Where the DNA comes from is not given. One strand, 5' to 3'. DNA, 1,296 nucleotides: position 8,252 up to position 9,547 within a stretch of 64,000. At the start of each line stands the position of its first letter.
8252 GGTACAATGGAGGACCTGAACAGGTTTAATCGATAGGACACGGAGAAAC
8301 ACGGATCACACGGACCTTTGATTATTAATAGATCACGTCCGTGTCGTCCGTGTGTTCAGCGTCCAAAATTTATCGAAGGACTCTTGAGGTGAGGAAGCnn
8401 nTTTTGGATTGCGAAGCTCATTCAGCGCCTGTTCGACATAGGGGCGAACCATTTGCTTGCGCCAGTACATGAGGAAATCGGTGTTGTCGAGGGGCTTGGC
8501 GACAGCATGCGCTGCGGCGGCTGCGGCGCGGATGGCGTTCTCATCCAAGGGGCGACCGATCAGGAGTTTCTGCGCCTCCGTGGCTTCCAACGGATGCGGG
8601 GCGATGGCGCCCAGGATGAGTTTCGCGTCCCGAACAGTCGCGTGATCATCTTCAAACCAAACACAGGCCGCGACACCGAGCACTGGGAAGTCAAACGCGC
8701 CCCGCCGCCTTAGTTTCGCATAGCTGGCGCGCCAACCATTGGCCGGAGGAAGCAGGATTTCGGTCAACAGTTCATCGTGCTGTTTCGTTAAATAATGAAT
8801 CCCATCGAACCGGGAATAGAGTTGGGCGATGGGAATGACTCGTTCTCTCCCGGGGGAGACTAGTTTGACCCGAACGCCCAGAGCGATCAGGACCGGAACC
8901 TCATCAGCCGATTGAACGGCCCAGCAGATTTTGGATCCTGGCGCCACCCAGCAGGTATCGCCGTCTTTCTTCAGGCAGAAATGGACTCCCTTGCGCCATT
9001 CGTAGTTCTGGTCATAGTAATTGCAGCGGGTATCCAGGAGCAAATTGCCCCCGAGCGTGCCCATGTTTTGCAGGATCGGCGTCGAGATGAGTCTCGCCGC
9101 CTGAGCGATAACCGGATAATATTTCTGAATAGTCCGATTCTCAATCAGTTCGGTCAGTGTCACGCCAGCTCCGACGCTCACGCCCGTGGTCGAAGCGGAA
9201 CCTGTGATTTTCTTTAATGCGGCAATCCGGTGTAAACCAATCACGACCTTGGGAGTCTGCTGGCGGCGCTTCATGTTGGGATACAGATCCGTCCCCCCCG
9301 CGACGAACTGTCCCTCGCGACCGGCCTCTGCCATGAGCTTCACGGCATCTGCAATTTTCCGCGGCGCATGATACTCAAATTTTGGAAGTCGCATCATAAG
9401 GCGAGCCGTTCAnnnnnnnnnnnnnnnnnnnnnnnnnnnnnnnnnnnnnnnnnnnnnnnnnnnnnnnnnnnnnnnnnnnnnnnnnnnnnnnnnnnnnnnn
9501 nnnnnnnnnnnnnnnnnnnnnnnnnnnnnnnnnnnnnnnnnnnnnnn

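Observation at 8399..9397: Medium subunit carries the HcrB-type [4Fe-4S] insertion (C-x15-C-x7-C-x8-C)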

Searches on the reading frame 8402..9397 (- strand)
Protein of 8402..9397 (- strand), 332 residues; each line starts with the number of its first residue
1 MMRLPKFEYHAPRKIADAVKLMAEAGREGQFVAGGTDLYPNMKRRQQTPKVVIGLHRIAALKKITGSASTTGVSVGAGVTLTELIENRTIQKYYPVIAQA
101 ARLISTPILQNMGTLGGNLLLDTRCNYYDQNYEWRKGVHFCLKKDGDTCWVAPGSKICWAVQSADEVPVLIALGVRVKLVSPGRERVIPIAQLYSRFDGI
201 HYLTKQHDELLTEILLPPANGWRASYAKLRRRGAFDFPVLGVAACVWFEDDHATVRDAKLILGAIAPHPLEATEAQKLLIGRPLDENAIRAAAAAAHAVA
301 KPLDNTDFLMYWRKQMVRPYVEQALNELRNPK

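Call 5: search_solved_structures(query=window:8402-9397:-, max_evalue=0.001, show_alignments=3)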
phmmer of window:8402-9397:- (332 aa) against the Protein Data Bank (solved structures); distinct sequences matched with E-value up to 0.001: 15.
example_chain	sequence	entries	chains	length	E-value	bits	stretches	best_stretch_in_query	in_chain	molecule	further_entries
1rm6_B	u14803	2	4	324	2.7e-51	177.8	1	4-259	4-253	4-hydroxybenzoyl-CoA reductase beta subunit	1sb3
1ffv_C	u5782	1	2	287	2e-31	112.5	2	4-120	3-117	CUTM, FLAVOPROTEIN OF CARBON MONOXIDE DEHYDROGENASE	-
1ffu_C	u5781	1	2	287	2.2e-31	112.4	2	4-119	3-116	CUTM, FLAVOPROTEIN OF CARBON MONOXIDE DEHYDROGENASE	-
1zxi_C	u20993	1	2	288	1.3e-26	96.6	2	6-119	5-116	Carbon monoxide dehydrogenase medium chain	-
1n5w_C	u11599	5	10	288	1.4e-26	96.5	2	6-119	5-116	Carbon monoxide dehydrogenase medium chain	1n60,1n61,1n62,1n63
7dqx_B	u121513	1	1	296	8.8e-24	87.4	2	2-120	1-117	6-hydroxypseudooxynicotine dehydrogenase complex subunit alpha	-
7dqx_E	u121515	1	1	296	9.4e-24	87.3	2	2-120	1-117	6-hydroxypseudooxynicotine dehydrogenase complex subunit alpha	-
5y6q_B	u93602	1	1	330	9.5e-23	84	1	7-306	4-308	Aldehyde oxidase medium subunit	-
4zoh_B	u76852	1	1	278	2.5e-21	79.3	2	163-325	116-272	Putative oxidoreductase FAD-binding subunit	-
8uem_B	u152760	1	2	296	1.1e-20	77.2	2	6-120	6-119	Carbon monoxide dehydrogenase medium chain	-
5g5g_B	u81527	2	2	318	9.9e-20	74.1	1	15-277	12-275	PUTATIVE XANTHINE DEHYDROGENASE YAGR MOLYBDENUM-BINDING SU SUBUNIT | Aldehyde oxidoreductase FAD-binding subunit PaoB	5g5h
3hrd_C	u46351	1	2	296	3.6e-18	68.9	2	6-120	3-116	Nicotinate dehydrogenase FAD-subunit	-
1t3q_C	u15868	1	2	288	2.6e-15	59.5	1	2-119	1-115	quinoline 2-oxidoreductase medium subunit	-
2w3r_A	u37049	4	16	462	1.9e-06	30.4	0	165-303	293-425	XANTHINE DEHYDROGENASE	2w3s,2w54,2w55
1jro_A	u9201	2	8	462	1.9e-06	30.4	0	165-303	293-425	xanthine dehydrogenase, chain A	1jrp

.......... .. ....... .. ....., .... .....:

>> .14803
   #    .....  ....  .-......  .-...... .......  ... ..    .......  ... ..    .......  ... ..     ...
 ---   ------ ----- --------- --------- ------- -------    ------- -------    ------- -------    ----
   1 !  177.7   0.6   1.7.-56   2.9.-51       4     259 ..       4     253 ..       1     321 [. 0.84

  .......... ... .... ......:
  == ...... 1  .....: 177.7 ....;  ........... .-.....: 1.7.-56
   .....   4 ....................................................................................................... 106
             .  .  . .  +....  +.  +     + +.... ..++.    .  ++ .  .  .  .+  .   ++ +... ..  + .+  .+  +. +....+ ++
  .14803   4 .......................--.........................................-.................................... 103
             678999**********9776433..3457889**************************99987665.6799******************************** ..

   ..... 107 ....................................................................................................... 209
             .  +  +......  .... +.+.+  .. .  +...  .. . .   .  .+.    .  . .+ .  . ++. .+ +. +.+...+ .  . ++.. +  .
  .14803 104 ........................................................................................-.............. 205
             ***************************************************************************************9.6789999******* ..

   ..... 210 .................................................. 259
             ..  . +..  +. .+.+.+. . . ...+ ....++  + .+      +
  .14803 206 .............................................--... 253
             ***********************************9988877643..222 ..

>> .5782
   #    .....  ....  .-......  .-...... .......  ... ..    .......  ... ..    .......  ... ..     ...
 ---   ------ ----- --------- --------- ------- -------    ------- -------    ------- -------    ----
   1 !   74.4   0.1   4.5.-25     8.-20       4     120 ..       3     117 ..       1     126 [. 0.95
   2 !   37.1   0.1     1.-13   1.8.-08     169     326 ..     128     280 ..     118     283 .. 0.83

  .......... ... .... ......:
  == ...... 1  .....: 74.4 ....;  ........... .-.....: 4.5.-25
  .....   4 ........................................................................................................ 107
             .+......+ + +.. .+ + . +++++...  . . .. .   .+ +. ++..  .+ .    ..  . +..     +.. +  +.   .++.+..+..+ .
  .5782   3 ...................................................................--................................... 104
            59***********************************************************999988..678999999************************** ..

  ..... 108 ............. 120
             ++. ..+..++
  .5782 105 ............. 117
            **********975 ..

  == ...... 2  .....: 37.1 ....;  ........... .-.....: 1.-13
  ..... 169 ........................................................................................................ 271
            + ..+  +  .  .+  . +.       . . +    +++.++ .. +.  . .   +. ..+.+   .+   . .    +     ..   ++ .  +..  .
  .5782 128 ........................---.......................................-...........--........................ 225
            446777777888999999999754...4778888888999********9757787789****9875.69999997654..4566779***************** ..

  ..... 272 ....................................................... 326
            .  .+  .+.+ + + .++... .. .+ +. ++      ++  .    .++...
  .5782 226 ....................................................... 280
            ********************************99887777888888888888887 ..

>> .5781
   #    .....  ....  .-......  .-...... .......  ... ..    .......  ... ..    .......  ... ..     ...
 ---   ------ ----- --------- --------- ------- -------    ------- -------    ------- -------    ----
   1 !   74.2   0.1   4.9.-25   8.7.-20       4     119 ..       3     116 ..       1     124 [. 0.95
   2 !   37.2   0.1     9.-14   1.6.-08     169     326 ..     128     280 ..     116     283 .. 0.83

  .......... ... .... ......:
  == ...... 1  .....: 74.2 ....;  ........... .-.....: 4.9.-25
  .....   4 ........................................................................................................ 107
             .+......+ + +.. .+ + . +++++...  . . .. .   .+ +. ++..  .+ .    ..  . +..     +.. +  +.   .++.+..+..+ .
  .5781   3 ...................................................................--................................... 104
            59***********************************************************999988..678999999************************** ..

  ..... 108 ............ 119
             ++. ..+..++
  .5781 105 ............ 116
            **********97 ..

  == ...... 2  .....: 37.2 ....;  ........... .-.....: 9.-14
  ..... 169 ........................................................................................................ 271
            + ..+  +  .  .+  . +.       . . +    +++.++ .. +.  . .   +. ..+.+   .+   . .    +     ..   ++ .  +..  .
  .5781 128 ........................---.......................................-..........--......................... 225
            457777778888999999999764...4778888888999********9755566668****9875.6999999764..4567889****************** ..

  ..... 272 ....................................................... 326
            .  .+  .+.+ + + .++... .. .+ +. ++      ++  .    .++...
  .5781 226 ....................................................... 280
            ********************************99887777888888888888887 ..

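Call 8: search_protein_families(library=ncbifam, proteins=[window:8402-9397:-], max_evalue=0.00001)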
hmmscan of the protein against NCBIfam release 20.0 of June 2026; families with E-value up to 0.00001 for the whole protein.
window:8402-9397:- (332 aa): 7 families
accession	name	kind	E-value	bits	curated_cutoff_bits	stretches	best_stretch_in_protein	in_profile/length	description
TIGR03195.1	4hydrxCoA_B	equivalog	9.5e-75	251.7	404.55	1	4-318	2-309/321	4-hydroxybenzoyl-CoA reductase subunit beta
NF043083.1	XdhB_XDHase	equivalog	4e-43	147.6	310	2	154-327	112-282/289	xanthine dehydrogenase subunit XdhB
NF041019.1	glyceraldDH_beta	equivalog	9.7e-41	139.8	350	2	156-327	114-279/280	glyceraldehyde dehydrogenase subunit beta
NF007427.0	PRK09971.1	equivalog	7.3e-39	133.7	287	2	8-119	6-115/292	xanthine dehydrogenase FAD-binding subunit XdhB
TIGR02963.1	xanthine_xdhA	equivalog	3.4e-26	91.9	467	2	163-318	306-458/468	xanthine dehydrogenase small subunit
TIGR03199.1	pucC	equivalog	3.3e-20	72.5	306.05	2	12-121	1-108/264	xanthine dehydrogenase subunit C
TIGR03312.1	Se_sel_red_FAD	hypoth_equivalog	2.9e-07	29.9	241.5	0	9-119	4-106/257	molybdopterin-dependent oxidoreductase FAD-binding subunit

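Call 9: search_protein_families(library=pfam, proteins=[window:8402-9397:-], max_evalue=0.0001)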
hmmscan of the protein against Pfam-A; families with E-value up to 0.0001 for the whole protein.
window:8402-9397:- (332 aa): 2 families
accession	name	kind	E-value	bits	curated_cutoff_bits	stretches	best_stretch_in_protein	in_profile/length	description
PF00941.27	FAD_binding_5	-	8.2e-36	123.8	27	1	6-218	2-169/170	FAD binding domain in molybdopterin dehydrogenase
PF03450.22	CO_deh_flav_C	-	2.2e-15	57.1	25.5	1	225-327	2-101/102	CO dehydrogenase flavoprotein C-terminal domain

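Call 14: find_homologous_proteins(query=window:8402-9397:-, max_evalue=1e-10)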
Query window:8402-9397:- (332 aa): 8000 proteins with E <= 1e-10 among 8000 candidates; the best 120 are listed.
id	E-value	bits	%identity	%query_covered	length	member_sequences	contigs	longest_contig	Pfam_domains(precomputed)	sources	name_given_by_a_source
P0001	3.3e-223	758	100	100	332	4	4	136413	PF00941.28,PF03450.23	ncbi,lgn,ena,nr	ncbi:MAG: FAD binding domain-containing protein [Acidobacteriia bacterium]|nr:FAD binding domain-con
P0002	6.8e-205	697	91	100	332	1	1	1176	PF00941.28,PF03450.23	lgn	-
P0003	2.2e-204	696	92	100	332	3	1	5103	PF00941.28,PF03450.23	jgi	jgi:4-hydroxybenzoyl-CoA reductase subunit beta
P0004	1.9e-191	653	84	99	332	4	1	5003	PF00941.28,PF03450.23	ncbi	-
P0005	2.2e-184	630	82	100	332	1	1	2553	PF00941.28,PF03450.23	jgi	jgi:4-hydroxybenzoyl-CoA reductase subunit beta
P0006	2.2e-183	627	81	99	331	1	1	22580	PF00941.28,PF03450.23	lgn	-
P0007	2.8e-183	626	81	99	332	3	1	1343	PF00941.28,PF03450.23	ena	-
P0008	1.5e-180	617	81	99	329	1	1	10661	PF00941.28,PF03450.23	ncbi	-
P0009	7.6e-180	615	78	99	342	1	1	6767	PF00941.28,PF03450.23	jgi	jgi:4-hydroxybenzoyl-CoA reductase subunit beta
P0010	7.5e-178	609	78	99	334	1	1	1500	PF00941.28,PF03450.23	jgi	-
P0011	1.3e-176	605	77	99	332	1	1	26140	PF00941.28,PF03450.23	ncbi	-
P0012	8.6e-174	595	77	100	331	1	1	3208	PF00941.28,PF03450.23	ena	-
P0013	2.5e-172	590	75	100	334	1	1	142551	PF00941.28,PF03450.23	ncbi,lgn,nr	ncbi:MAG: FAD binding domain-containing protein [Acidobacteriia bacterium]|nr:FAD binding domain-con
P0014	5.5e-142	491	67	99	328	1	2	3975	PF00941.28,PF03450.23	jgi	jgi:4-hydroxybenzoyl-CoA reductase subunit beta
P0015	7.9e-142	490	67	99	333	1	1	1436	PF00941.28,PF03450.23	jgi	jgi:4-hydroxybenzoyl-CoA reductase subunit beta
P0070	3.6e-139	481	66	100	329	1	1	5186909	PF00941.28,PF03450.23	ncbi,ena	-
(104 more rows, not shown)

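Call 15: find_encoding_contigs(protein=P0070, flank=10000, max_places=2)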
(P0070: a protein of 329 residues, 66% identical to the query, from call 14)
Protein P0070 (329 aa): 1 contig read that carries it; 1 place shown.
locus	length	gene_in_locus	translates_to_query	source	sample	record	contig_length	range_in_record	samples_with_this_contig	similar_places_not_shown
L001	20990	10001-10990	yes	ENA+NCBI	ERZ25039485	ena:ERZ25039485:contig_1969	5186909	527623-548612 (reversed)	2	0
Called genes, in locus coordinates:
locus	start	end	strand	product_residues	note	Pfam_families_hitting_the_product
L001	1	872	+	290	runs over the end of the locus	PF02548:Pantoate_transf, PF13714:PEP_mutase (weak)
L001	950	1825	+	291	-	PF02569:Pantoate_ligase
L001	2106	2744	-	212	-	PF17164:DUF5122 (faint), PF01839:FG-GAP (faint), PF13517:FG-GAP_3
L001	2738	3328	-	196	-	PF17164:DUF5122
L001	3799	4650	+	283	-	-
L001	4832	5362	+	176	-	PF13085:Fer2_3 (weak), PF00111:Fer2, PF01799:Fer2_2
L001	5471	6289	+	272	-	PF14338:Mrr_N, PF04471:Mrr_cat, PF22722:NA-iREase1, PF13156:Mrr_cat_2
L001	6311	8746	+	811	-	PF01315:Ald_Xan_dh_C, PF02738:MoCoBD_1, PF20256:MoCoBD_2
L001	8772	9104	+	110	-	PF21814:DUF6883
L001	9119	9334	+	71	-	PF16277:DUF4926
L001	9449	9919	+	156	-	-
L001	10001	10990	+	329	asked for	PF00941:FAD_binding_5, PF03450:CO_deh_flav_C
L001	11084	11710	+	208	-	PF12804:NTP_transf_3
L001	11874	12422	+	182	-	PF00578:AhpC-TSA, PF08534:Redoxin, PF13098:Thioredoxin_2 (weak), PF13905:Thioredoxin_8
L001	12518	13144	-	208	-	PF02545:Maf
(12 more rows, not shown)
